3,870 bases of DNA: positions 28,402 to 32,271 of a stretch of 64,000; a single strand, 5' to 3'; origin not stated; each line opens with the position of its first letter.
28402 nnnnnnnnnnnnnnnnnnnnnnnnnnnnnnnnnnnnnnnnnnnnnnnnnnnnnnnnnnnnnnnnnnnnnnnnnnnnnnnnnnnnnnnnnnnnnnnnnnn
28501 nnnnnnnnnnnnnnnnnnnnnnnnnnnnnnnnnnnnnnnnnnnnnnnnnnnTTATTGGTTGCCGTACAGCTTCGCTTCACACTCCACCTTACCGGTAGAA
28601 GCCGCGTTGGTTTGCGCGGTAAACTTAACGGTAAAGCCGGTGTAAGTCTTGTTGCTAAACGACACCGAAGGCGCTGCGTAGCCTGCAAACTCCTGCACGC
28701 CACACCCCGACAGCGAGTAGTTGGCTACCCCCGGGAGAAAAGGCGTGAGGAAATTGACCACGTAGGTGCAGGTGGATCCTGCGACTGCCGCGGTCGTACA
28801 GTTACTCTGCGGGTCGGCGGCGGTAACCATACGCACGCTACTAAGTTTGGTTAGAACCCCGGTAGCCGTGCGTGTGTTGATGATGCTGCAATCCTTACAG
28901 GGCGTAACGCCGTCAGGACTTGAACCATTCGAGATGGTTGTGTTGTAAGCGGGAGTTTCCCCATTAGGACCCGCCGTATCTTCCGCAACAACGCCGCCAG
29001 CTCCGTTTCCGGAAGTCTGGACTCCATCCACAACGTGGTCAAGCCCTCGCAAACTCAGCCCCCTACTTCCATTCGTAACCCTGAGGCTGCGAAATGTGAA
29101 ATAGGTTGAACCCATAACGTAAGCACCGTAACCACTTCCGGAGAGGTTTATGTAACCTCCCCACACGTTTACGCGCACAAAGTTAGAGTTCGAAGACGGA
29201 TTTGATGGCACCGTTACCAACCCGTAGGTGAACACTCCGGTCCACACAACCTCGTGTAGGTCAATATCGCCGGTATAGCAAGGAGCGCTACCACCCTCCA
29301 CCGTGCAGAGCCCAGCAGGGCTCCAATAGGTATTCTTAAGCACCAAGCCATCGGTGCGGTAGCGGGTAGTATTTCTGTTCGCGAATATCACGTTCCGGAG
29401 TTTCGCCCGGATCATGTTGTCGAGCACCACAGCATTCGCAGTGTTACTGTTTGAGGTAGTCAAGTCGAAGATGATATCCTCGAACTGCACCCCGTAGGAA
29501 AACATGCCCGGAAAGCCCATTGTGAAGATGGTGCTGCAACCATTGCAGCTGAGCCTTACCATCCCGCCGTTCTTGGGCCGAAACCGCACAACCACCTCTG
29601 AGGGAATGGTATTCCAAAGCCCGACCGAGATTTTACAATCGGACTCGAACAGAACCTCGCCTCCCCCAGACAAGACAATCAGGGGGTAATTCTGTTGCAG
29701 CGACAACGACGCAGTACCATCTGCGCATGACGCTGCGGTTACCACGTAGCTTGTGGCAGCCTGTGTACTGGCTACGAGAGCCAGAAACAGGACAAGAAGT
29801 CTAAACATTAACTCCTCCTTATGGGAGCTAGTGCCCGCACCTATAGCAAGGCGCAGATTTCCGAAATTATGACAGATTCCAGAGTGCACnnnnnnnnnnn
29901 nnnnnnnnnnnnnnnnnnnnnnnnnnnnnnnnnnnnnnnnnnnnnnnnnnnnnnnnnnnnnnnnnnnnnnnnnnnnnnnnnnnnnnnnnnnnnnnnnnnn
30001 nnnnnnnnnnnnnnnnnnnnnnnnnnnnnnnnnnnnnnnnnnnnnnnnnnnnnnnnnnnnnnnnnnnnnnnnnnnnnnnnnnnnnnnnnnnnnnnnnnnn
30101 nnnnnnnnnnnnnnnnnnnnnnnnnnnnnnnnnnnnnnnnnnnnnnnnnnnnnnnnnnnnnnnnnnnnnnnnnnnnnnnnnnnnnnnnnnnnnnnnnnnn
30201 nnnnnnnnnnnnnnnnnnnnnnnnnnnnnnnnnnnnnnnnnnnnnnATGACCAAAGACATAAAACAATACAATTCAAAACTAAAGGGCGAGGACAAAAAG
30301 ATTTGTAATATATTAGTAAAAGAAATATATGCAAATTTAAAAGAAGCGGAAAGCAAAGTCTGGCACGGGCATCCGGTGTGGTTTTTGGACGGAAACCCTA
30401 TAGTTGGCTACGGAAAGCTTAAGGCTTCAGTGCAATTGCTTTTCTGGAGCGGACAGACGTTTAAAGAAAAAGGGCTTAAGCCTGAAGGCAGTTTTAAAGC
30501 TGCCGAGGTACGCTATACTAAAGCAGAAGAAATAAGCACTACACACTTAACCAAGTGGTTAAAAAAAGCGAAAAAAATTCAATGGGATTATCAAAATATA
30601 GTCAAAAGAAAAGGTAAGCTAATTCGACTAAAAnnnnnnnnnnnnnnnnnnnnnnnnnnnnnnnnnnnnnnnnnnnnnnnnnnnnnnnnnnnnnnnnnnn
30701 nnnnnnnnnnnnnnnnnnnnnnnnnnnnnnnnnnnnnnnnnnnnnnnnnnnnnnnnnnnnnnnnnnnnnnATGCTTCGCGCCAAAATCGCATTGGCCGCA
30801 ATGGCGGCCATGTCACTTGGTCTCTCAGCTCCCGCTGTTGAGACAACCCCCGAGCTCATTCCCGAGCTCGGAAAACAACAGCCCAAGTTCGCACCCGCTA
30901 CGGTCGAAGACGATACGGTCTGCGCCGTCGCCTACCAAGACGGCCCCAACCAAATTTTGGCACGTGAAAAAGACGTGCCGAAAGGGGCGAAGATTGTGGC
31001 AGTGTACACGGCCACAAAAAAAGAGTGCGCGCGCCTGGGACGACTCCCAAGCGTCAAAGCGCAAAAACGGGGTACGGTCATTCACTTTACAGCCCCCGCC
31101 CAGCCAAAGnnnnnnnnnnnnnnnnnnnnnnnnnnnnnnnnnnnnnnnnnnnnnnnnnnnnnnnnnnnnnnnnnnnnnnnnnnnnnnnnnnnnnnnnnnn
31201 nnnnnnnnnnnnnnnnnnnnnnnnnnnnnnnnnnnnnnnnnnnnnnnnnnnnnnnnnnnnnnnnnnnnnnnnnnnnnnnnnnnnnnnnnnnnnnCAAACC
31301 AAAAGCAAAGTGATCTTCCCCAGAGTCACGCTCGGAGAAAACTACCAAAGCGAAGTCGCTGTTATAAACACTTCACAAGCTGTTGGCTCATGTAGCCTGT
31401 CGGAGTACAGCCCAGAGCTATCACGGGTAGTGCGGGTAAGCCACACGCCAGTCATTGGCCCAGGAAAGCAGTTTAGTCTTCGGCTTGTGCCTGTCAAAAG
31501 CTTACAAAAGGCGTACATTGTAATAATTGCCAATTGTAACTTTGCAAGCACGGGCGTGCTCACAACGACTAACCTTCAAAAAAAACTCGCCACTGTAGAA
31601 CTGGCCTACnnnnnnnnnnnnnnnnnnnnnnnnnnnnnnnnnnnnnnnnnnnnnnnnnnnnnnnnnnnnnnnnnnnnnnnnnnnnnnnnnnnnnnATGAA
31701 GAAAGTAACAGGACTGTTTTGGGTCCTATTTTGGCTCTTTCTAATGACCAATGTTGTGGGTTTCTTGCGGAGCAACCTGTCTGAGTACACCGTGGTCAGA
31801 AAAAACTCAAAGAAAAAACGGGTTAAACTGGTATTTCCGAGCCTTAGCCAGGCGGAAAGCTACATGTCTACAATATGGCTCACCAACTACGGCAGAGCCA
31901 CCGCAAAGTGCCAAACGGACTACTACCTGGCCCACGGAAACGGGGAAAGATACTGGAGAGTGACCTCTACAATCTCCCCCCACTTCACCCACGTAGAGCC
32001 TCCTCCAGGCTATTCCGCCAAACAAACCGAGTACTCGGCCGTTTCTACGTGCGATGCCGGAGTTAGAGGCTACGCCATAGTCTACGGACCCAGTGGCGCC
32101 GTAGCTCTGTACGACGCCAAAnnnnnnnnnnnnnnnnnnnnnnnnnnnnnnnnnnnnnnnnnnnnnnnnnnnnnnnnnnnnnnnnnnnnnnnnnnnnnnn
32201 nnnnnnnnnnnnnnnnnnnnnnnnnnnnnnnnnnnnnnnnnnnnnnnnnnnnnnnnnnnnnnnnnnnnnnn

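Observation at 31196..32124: Novel paralogous family of small secreted proteins (shared FP-x9-S-x5-N-x7-C core)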

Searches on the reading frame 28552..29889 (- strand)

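Call 4: search_protein_families(library=pfam, proteins=[window:28552-29889:-], max_evalue=1)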
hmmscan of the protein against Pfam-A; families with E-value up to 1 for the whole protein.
window:28552-29889:- (445 aa): 0 families

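Call 7: search_protein_families(library=ncbifam, proteins=[window:28552-29889:-], max_evalue=1)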
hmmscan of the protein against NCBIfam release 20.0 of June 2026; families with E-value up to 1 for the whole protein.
window:28552-29889:- (445 aa): 0 families

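Call 8: search_protein_families(library=phrogs, proteins=[window:28552-29889:-], max_evalue=1)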
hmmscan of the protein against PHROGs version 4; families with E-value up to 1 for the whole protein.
window:28552-29889:- (445 aa): 2 families
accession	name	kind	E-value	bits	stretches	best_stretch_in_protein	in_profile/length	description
phrog_11979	-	moron, auxiliary metabolic gene and host takeover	0.01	17.4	1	343-386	25-68/99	membrane protein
phrog_8454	-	unknown function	0.092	13.7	1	42-77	29-64/70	-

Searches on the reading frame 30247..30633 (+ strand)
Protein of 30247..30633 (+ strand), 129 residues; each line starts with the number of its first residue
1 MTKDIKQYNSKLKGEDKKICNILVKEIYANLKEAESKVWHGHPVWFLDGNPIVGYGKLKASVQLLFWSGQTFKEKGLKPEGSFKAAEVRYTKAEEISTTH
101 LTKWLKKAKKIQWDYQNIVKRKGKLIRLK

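Call 4: search_protein_families(library=pfam, proteins=[window:30247-30633:+], max_evalue=1)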
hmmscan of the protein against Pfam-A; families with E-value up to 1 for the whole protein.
window:30247-30633:+ (129 aa): 2 families
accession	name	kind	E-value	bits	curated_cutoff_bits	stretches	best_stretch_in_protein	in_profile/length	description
PF08818.16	DUF1801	-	1.5e-07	32.1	27.2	1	17-108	2-84/85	Domain of unknown function (DU1801)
PF06884.16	DUF1264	-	0.066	13.3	25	1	21-43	58-80/171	Protein of unknown function (DUF1264)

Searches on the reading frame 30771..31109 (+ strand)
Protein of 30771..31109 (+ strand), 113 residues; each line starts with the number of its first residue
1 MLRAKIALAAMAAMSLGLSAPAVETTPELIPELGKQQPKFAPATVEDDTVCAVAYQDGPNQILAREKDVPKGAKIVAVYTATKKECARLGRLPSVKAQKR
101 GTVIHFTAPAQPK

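Call 4: search_protein_families(library=pfam, proteins=[window:30771-31109:+], max_evalue=1)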
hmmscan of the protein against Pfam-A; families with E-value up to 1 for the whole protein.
window:30771-31109:+ (113 aa): 1 family
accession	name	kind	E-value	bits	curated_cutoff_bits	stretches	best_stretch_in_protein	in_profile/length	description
PF08797.16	HIRAN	-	0.021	15.1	24.7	1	56-99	21-61/96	HIRAN domain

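Call 7: search_protein_families(library=ncbifam, proteins=[window:30771-31109:+], max_evalue=1)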
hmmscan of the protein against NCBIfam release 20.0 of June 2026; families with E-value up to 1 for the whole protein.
window:30771-31109:+ (113 aa): 0 families

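Call 8: search_protein_families(library=phrogs, proteins=[window:30771-31109:+], max_evalue=1)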
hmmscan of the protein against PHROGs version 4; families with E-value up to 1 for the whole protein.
window:30771-31109:+ (113 aa): 0 families

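Call 67: find_related_loci(query=A7, collection=metagenome_contigs, flank=8000)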
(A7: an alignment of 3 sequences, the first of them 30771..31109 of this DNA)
Query A7 (113 aa) in metagenome_contigs; peptide patterns used: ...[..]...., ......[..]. (x = any residue, [..] = any of these).
600 stretches matched a pattern, but none encodes a relative of the query by tblastn (E <= 1e-3).

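Call 69: find_related_loci(query=A7, collection=viral_contigs, flank=5000)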
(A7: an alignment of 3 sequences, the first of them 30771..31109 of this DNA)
Query A7 (113 aa) in viral_contigs; peptide patterns used: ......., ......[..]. (x = any residue, [..] = any of these).
28 stretches matched a pattern, but none encodes a relative of the query by tblastn (E <= 1e-3).

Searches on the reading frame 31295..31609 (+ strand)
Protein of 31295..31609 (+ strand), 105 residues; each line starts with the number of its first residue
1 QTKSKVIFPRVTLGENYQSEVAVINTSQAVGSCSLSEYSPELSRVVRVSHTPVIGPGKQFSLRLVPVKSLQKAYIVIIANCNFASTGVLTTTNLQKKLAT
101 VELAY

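Call 53: search_solved_structures(query=A5, max_evalue=10, show_alignments=3)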
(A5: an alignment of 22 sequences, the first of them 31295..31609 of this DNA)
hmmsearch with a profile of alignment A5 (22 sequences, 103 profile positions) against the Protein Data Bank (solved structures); distinct sequences matched with E-value up to 10: 11.
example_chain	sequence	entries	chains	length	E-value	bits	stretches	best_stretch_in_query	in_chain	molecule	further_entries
1nc7_A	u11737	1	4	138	0.0039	20.5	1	24-87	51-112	hypothetical protein TM1070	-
9j7y_G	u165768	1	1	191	0.17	15.3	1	20-58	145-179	Entry-fusion complex associated protein OPG095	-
8zu9_E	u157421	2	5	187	0.25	14.8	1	20-58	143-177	Entry-fusion complex associated protein OPG095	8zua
22ll_Aa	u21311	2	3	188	0.35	14.3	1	20-58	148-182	Entry-fusion complex associated protein OPG095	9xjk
9lf8_R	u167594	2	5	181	0.41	14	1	20-58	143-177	Entry-fusion complex associated protein OPG095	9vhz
5d6h_A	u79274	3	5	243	0.64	13.4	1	16-68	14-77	CsuC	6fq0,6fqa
6fjy_A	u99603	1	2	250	0.7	13.3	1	16-68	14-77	CsuC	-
1ypy_A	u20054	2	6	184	0.71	13.3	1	20-58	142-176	Virion membrane protein | Virion membrane protein M25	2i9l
4u6h_E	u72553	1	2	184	0.96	12.9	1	20-58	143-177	Protein L1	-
1tza_A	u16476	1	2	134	1.1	12.6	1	20-65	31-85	apaG protein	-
9p6w_A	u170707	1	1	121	1.3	12.4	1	20-78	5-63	Honey Truffle Active Component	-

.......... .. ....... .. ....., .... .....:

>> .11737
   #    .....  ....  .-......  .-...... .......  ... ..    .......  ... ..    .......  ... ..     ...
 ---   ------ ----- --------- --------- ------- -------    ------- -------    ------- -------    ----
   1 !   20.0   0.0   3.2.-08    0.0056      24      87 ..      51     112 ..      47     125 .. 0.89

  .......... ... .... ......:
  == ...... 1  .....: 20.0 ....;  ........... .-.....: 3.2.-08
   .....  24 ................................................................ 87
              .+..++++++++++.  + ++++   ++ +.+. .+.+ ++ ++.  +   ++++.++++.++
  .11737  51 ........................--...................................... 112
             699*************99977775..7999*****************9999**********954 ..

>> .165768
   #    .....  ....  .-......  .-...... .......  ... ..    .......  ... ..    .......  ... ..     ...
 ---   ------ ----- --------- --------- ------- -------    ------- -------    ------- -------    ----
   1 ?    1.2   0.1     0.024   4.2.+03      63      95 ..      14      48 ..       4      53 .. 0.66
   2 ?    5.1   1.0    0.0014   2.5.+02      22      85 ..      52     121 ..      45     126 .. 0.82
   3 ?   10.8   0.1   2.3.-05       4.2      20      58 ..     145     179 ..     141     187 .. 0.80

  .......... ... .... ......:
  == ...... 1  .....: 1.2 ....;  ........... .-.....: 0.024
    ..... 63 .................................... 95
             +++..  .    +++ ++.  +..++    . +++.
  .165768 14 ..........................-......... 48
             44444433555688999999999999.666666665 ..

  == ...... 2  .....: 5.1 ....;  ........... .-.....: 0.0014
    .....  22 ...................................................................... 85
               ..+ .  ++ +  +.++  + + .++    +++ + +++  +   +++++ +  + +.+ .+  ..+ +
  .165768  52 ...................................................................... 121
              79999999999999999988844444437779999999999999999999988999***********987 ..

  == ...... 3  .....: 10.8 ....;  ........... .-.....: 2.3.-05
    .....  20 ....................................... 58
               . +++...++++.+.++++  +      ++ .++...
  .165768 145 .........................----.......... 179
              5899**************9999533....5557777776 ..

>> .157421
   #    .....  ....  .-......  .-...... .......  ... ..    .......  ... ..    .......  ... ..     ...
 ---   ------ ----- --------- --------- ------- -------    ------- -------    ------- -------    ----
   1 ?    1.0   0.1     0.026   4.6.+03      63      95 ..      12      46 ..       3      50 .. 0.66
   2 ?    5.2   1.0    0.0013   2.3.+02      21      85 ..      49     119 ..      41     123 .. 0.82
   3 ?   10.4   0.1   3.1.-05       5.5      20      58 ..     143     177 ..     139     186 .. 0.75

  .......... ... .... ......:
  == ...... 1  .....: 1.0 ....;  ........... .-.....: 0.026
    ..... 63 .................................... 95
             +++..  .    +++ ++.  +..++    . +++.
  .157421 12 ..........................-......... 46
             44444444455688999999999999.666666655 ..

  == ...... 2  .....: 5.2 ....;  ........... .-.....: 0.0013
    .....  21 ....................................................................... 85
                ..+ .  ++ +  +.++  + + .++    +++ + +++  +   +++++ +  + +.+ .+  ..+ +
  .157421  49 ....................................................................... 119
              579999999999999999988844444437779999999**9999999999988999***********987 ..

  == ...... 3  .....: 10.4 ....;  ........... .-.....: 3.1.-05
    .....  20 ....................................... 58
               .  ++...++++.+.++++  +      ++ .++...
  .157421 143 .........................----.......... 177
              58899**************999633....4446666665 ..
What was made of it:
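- Closest known: ASRT / TM1070 family. Same: The invariant Asn at the end of strand 2 aligns with TM1070 N32 (call 53).
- TM1070 lacks both Cys (call 53).
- Tried and rejected: It worked only after the profile was extended (call 53).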

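Call 54: search_protein_families(library=pfam, alignment_id=A5, max_evalue=1)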
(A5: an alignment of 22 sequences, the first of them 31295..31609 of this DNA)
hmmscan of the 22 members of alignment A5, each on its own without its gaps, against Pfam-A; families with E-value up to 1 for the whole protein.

A. member 1, window:31295-31609:+ (105 aa): 2 families
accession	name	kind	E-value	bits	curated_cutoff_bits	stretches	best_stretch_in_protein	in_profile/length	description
PF24771.2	Ig_CFAP74_1st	-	0.00028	21.7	29.2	1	6-53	8-55/97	CFAP74 first Ig-like domain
PF15780.11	ASH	-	0.068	13.8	27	1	3-64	11-72/98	Abnormal spindle-like microcephaly-assoc'd, ASPM-SPD-2-Hydin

B. families by the number of members that match (of 22 scanned): 12 families
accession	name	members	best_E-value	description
PF18986.5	DUF5719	2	0.004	Family of unknown function (DUF5719)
PF15780.11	ASH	2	0.017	Abnormal spindle-like microcephaly-assoc'd, ASPM-SPD-2-Hydin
PF24771.2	Ig_CFAP74_1st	1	0.00028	CFAP74 first Ig-like domain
PF16304.10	DUF4946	1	0.0033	Domain of unknown function (DUF4946)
PF20622.4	Big_15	1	0.0078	Bacterial Ig domain (Big_16)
PF11790.14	Glyco_hydro_cc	1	0.036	Glycosyl hydrolase catalytic core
PF06193.16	Orthopox_A5L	1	0.049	Orthopoxvirus A5L protein-like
PF24024.1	DUF7336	1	0.053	Domain of unknown function (DUF7336)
PF24928.1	DUF7748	1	0.057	Domain of unknown function (DUF7748)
PF17417.8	Glycoprot_B_PH2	1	0.1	Herpesvirus Glycoprotein B PH-like domain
PF23926.2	LtfC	1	0.17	LtfC-like, beta-sandwich domain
PF25513.1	P2_C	1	0.21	Viral coat protein P2 C-terminal domain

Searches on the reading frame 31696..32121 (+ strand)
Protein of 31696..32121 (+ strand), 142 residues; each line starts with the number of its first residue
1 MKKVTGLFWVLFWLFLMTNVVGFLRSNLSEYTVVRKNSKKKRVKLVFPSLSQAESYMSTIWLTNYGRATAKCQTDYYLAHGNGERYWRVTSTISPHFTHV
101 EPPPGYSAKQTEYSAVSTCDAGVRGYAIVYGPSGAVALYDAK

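Call 4: search_protein_families(library=pfam, proteins=[window:31696-32121:+], max_evalue=1)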
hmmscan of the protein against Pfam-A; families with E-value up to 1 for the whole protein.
window:31696-32121:+ (142 aa): 2 families
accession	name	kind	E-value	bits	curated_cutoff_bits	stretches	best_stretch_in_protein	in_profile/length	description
PF11151.13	DUF2929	-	0.0021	18.8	23.8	1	8-32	4-28/56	Protein of unknown function (DUF2929)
PF11790.14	Glyco_hydro_cc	-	0.019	14.9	21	1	39-83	101-145/237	Glycosyl hydrolase catalytic core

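Call 7: search_protein_families(library=ncbifam, proteins=[window:31696-32121:+], max_evalue=1)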
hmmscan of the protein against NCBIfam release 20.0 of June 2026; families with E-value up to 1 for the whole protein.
window:31696-32121:+ (142 aa): 0 families

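Call 8: search_protein_families(library=phrogs, proteins=[window:31696-32121:+], max_evalue=1)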
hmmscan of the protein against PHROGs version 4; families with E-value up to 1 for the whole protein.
window:31696-32121:+ (142 aa): 1 family
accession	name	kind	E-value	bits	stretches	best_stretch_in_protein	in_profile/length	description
phrog_7110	-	unknown function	0.16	13.1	1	69-100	15-46/81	-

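Call 11: find_homologous_proteins(query=window:31696-32121:+, max_evalue=0.01)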
Query window:31696-32121:+ (142 aa): 2 proteins with E <= 0.01 among 14 candidates.
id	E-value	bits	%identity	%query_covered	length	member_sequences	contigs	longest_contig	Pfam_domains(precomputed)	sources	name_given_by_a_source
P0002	3.0e-76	272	99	86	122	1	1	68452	-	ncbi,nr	ncbi:MAG: hypothetical protein JNN11_03790 [Candidatus Doudnabacteria bacterium]|nr:hypothetical pro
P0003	1.4e-58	215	69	96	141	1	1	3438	-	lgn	-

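Call 12: find_encoding_contigs(protein=P0003, flank=10000)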
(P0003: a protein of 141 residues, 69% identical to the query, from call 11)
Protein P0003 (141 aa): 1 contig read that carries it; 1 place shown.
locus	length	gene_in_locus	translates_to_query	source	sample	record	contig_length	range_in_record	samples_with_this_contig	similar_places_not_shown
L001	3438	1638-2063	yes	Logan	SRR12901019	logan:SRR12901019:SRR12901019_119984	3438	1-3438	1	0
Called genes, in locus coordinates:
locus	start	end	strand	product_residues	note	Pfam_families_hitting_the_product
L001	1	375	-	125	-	?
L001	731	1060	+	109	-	-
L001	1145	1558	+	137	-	-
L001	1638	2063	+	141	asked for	-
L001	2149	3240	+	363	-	PF00149:Metallophos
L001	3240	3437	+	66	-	?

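Call 55: predict_structure(alignment_id=A4)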
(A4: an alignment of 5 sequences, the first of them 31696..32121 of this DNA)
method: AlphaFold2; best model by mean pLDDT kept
length: 142 residues; sequences in the alignment: 5
mean_pLDDT: 79.6   pTM: 0.62
mean pLDDT of the five models: 79.6, 78.9, 78.2, 77.8, 77.1
residues with pLDDT >= 90: 47; 70-90: 60; 50-70: 23; < 50: 12
segments of 3 or more residues with pLDDT < 50: 29-38
pLDDT, mean of each block of 10 residues (from residue 1): 65 76 55 45 86 86 93 89 81 95 75 91 91 86 83
secondary structure, 60 per line:
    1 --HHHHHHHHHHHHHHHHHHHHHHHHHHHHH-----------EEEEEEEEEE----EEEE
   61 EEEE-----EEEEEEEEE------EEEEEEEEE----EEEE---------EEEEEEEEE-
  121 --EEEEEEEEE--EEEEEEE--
elements in order: H3-31 E43-52 E57-64 E70-78 E85-93 E98-101 E111-119 E123-131 E134-140
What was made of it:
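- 31696..32124 (+): Gene B (142 aa; NCBI JNN11_03790, annotated there as a shorter 122-aa product). Paralogue of A. AF2 model pLDDT 79.6 (call 55).
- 31705..31767 (+): Hydrophobic N-terminal segment of B (aa 4-24): signal peptide or transmembrane anchor. AF2 helix at residues 3-31 (call 55).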

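Call 58: fold_search(model_id=the predicted structure, library=pdb)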
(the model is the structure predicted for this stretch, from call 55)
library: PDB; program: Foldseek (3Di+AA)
matches with E <= 10: 1729; with E <= 0.001: 8
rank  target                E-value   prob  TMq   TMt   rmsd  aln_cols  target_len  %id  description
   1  1nc7_B                1.7e-05  1.00  0.56  0.67   3.0       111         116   15  Crystal Structure of Thermotoga maritima 1070 (released 2003-07-01)
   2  1nc7_A                1.8e-05  1.00  0.56  0.67   3.0       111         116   15  Crystal Structure of Thermotoga maritima 1070 (released 2003-07-01)
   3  1nc7_D                4.1e-05  1.00  0.56  0.67   3.0       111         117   15  Crystal Structure of Thermotoga maritima 1070 (released 2003-07-01)
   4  2ii7_F                4.9e-04  1.00  0.41  0.61   9.0        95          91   14  Anabaena sensory rhodopsin transducer (released 2007-03-20)
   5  2ii9_D                7.1e-04  1.00  0.39  0.57   9.2        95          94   14  Anabaena sensory rhodopsin transducer (released 2007-03-20)
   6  2ii7_A                8.0e-04  1.00  0.37  0.47   8.2        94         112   12  Anabaena sensory rhodopsin transducer (released 2007-03-20)
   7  2ii7_E                8.6e-04  1.00  0.40  0.52   4.9        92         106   15  Anabaena sensory rhodopsin transducer (released 2007-03-20)
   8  2ii7_C                9.1e-04  1.00  0.37  0.47   9.2        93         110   14  Anabaena sensory rhodopsin transducer (released 2007-03-20)
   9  2ii7_D                1.1e-03  1.00  0.37  0.50   9.1       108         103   13  Anabaena sensory rhodopsin transducer (released 2007-03-20)
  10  2iia                  1.2e-03  1.00  0.46  0.71   2.4        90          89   13  Anabaena sensory rhodopsin transducer (released 2007-03-20)
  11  2ii7_H                1.3e-03  1.00  0.39  0.51   4.9        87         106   16  Anabaena sensory rhodopsin transducer (released 2007-03-20)
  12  2ii9_C                1.3e-03  1.00  0.39  0.58   9.2        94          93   14  Anabaena sensory rhodopsin transducer (released 2007-03-20)
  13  2ii7_B                1.3e-03  1.00  0.41  0.49   4.1        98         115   12  Anabaena sensory rhodopsin transducer (released 2007-03-20)
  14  2ii8_F                1.5e-03  1.00  0.47  0.70   2.7        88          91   14  Anabaena sensory rhodopsin transducer (released 2007-03-20)
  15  2ii8_E                1.7e-03  1.00  0.38  0.57   9.1        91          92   14  Anabaena sensory rhodopsin transducer (released 2007-03-20)
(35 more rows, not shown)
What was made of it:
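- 31696..32124 (+): Top PDB fold match is 1NC7 (call 58).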

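Call 65: find_related_loci(query=A6, collection=metagenome_contigs, flank=8000)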
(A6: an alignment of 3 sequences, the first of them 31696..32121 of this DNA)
Query A6 (142 aa) in metagenome_contigs; peptide patterns used: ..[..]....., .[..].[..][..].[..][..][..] (x = any residue, [..] = any of these).
577 stretches matched a pattern, but none encodes a relative of the query by tblastn (E <= 1e-3).

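Call 68: find_related_loci(query=A6, collection=viral_contigs, flank=5000)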
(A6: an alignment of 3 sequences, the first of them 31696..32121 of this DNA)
Query A6 (142 aa) in viral_contigs; peptide patterns used: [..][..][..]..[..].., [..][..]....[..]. (x = any residue, [..] = any of these).
337 stretches matched a pattern, but none encodes a relative of the query by tblastn (E <= 1e-3).
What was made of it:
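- Two scans of IMG/VR found no relatives (calls 68, 69).
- Tried and rejected: Two metagenome_contigs scans (B family, C family) and two viral_contigs scans found no relatives (calls 65, 67-69).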
